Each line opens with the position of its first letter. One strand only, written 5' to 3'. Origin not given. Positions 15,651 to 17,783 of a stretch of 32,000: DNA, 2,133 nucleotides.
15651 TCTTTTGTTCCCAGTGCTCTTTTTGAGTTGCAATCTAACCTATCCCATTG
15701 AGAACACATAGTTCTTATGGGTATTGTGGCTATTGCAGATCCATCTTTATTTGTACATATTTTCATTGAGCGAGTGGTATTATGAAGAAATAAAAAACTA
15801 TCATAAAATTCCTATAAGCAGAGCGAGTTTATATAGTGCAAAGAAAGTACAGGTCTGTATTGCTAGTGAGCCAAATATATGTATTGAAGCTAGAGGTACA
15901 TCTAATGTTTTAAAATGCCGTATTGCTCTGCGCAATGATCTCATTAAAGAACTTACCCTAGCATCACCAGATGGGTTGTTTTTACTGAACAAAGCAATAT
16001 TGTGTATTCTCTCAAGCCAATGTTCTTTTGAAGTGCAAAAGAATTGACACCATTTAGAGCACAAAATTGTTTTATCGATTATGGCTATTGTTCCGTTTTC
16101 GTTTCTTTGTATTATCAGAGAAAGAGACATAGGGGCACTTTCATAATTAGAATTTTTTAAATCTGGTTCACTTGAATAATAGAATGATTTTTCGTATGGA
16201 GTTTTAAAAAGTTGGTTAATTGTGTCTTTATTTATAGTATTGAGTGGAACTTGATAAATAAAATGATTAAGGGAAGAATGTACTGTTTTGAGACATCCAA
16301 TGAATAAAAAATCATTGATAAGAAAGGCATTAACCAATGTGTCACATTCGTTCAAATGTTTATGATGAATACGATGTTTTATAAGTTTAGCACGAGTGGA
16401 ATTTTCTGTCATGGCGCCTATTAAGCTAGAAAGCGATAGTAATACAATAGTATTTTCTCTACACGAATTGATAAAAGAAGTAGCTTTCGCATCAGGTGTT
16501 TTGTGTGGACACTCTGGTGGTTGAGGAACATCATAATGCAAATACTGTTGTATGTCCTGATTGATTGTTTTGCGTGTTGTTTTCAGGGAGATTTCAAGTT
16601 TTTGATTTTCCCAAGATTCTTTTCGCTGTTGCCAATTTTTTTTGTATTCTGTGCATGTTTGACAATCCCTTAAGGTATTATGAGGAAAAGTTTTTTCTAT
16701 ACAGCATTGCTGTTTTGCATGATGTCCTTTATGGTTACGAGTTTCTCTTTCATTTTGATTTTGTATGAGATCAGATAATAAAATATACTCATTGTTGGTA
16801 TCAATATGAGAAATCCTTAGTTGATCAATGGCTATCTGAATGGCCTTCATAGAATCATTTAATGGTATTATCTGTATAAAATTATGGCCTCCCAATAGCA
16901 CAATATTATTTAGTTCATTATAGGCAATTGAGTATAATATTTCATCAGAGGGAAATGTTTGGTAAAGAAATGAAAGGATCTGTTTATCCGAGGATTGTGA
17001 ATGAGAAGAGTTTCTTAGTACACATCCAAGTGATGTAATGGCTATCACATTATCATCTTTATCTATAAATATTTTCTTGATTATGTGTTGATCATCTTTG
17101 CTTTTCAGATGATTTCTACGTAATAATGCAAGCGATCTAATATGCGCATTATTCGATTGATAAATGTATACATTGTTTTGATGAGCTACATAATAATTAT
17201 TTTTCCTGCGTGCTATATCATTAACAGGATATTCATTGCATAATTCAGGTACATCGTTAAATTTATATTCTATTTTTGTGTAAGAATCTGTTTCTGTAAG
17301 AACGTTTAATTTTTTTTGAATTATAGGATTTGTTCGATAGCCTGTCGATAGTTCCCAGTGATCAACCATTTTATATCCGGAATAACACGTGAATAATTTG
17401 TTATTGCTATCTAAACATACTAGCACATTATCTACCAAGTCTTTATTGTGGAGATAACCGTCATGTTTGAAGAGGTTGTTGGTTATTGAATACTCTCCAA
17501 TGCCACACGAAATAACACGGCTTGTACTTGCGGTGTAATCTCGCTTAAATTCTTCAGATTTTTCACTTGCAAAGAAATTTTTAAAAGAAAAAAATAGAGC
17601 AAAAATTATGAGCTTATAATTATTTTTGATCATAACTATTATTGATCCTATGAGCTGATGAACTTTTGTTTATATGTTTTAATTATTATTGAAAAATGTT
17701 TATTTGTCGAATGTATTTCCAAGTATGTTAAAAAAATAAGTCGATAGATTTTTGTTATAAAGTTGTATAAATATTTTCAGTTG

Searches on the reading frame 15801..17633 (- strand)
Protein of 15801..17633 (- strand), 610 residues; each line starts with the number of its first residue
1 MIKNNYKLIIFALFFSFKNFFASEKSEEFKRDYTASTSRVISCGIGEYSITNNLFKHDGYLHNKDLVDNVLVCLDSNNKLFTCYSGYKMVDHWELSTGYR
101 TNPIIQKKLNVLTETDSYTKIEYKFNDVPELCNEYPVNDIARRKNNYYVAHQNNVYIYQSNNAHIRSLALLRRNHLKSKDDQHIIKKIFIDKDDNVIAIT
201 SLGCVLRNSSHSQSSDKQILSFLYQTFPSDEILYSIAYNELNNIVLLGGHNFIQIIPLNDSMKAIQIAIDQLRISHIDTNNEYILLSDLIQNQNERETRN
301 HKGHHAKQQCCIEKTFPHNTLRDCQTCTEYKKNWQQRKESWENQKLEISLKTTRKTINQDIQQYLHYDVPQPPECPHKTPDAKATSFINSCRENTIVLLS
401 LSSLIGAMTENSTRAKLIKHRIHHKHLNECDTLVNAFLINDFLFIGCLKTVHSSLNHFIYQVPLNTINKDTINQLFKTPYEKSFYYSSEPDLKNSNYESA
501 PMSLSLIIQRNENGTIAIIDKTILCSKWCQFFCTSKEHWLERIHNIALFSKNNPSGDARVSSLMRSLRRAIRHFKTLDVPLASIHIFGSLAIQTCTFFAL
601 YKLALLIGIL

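Call 3: search_protein_families(library=pfam, proteins=[window:15801-17633:-], max_evalue=1)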
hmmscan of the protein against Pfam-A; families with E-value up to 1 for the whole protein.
window:15801-17633:- (610 aa): 2 families
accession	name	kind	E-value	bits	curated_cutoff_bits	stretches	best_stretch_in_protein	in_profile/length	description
PF03556.21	Cullin_binding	-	0.026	15.4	27.9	1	471-537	13-73/118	Cullin binding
PF24693.1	DUF7660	-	0.058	13.9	27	1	328-365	10-46/73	Family of unknown function (DUF7660)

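Call 4: search_protein_families(library=ncbifam, proteins=[window:15801-17633:-], max_evalue=1)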
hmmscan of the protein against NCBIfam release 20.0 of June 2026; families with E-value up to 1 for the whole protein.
window:15801-17633:- (610 aa): 1 family
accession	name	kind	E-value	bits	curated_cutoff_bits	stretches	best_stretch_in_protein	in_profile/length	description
NF033908.1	AcfA_fam_omp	subfamily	0.049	13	100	1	62-108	37-83/217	AcfA family outer membrane beta-barrel protein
